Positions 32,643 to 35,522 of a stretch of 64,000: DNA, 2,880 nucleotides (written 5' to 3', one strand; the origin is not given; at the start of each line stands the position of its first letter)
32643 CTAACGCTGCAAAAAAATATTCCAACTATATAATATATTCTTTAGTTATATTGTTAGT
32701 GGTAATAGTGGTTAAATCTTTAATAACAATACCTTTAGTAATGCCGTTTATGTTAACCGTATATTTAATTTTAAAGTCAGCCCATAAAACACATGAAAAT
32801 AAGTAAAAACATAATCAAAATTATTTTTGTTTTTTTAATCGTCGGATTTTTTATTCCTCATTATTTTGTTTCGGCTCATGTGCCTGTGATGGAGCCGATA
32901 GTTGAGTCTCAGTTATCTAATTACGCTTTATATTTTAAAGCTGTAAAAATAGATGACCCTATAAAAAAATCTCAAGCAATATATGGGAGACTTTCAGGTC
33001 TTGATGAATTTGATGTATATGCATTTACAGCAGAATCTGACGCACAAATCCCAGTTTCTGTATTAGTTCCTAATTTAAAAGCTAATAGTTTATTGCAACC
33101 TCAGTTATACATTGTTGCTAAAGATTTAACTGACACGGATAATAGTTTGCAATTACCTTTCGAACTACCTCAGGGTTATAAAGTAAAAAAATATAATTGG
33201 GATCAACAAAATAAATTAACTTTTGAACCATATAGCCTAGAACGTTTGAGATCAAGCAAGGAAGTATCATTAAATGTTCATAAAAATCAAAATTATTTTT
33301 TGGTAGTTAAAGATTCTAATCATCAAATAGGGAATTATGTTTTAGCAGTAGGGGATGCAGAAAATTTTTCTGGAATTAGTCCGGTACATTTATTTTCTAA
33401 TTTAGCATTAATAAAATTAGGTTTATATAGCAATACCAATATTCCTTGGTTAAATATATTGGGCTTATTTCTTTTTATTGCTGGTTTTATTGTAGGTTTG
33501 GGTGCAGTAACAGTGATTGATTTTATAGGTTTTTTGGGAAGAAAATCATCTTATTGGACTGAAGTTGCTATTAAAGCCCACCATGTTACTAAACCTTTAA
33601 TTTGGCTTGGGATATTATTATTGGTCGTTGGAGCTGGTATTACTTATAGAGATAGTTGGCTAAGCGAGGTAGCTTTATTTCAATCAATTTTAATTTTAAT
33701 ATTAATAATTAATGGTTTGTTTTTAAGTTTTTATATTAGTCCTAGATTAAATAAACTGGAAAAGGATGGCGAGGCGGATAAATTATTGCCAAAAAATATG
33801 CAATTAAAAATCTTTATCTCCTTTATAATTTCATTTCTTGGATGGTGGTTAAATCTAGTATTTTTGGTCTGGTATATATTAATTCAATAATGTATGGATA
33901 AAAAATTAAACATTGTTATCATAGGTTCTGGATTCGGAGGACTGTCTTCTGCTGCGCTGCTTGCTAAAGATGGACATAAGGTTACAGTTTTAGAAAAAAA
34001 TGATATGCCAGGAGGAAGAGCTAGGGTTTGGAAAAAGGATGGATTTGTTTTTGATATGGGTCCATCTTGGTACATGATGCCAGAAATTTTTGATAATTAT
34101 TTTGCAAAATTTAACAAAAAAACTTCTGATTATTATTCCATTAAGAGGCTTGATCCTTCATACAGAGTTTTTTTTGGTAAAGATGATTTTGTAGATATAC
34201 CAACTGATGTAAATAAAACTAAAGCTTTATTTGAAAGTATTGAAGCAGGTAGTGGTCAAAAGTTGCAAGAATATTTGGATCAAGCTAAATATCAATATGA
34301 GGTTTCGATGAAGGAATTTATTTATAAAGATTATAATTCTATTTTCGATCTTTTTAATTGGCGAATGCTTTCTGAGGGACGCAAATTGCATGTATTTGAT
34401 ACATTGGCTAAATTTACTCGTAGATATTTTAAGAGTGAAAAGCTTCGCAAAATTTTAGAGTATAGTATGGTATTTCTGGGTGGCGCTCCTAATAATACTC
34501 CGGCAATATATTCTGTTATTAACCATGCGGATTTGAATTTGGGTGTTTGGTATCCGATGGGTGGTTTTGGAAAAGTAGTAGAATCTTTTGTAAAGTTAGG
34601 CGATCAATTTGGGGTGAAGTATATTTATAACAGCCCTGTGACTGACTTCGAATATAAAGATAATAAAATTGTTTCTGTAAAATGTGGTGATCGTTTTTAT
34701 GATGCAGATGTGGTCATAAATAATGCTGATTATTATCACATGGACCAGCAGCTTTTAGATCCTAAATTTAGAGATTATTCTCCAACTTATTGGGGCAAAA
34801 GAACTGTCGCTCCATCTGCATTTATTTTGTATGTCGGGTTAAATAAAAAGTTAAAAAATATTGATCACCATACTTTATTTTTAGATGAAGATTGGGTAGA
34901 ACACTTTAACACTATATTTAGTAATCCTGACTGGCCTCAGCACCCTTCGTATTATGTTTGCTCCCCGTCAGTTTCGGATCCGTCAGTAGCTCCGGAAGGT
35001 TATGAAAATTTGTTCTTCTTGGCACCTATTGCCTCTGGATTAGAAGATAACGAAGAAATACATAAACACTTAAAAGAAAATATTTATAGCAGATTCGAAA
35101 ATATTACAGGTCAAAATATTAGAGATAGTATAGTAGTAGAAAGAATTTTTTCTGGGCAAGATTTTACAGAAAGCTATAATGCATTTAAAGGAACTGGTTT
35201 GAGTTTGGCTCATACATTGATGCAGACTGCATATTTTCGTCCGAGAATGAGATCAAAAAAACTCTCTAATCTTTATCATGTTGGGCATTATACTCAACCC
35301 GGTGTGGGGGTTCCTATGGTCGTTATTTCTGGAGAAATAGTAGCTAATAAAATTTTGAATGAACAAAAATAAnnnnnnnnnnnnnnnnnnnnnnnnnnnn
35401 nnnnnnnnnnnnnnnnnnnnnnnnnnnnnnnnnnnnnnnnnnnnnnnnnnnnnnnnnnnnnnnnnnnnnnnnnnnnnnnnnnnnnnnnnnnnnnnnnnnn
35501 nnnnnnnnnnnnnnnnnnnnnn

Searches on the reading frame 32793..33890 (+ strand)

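Call 72: search_protein_families(library=pfam, max_evalue=0.001, proteins=[window:32793-33890:+])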
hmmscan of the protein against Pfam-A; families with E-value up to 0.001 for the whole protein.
window:32793-33890:+ (365 aa): 1 family
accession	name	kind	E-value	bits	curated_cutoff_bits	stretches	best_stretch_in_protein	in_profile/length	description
PF13664.11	DUF4149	-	0.00092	19.9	24.6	0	270-327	42-101/102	Domain of unknown function (DUF4149)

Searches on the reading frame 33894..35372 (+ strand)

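Call 72: search_protein_families(library=pfam, max_evalue=0.001, proteins=[window:33894-35372:+])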
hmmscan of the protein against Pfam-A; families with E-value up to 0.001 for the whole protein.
window:33894-35372:+ (492 aa): 11 families
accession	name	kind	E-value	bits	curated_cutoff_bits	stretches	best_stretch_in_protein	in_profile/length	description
PF01593.30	Amino_oxidase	-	3.2e-35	122.7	19.8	1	15-488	2-443/443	Flavin containing amine oxidoreductase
PF13450.12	NAD_binding_8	-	1.5e-16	60.9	21.9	1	9-67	1-59/68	NAD(P)-binding Rossmann-like domain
PF01266.30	DAO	-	2.8e-12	47.3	27.9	1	7-41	2-36/353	FAD dependent oxidoreductase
PF00996.24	GDI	-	6.4e-09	35.3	23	1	219-281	224-287/436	GDP dissociation inhibitor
PF00070.33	Pyr_redox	-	1e-05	26.4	22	1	6-40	1-35/82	Pyridine nucleotide-disulphide oxidoreductase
PF07992.20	Pyr_redox_2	-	1.6e-05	25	26.1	1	6-42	2-39/291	Pyridine nucleotide-disulphide oxidoreductase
PF00890.30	FAD_binding_2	-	1.8e-05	24.6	20.4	1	7-41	2-36/414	FAD binding domain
PF12831.13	FAD_oxidored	-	4.7e-05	23.3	27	1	7-43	2-38/416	FAD dependent oxidoreductase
PF03486.20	HI0933_like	-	5.3e-05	23.2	50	0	6-40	2-36/244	HI0933-like protein Rossmann domain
PF01946.23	Thi4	-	0.00021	21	26.2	1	6-43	19-57/235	Thi4 family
PF01494.25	FAD_binding_3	-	0.00034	20.4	22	1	6-37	3-34/349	FAD binding domain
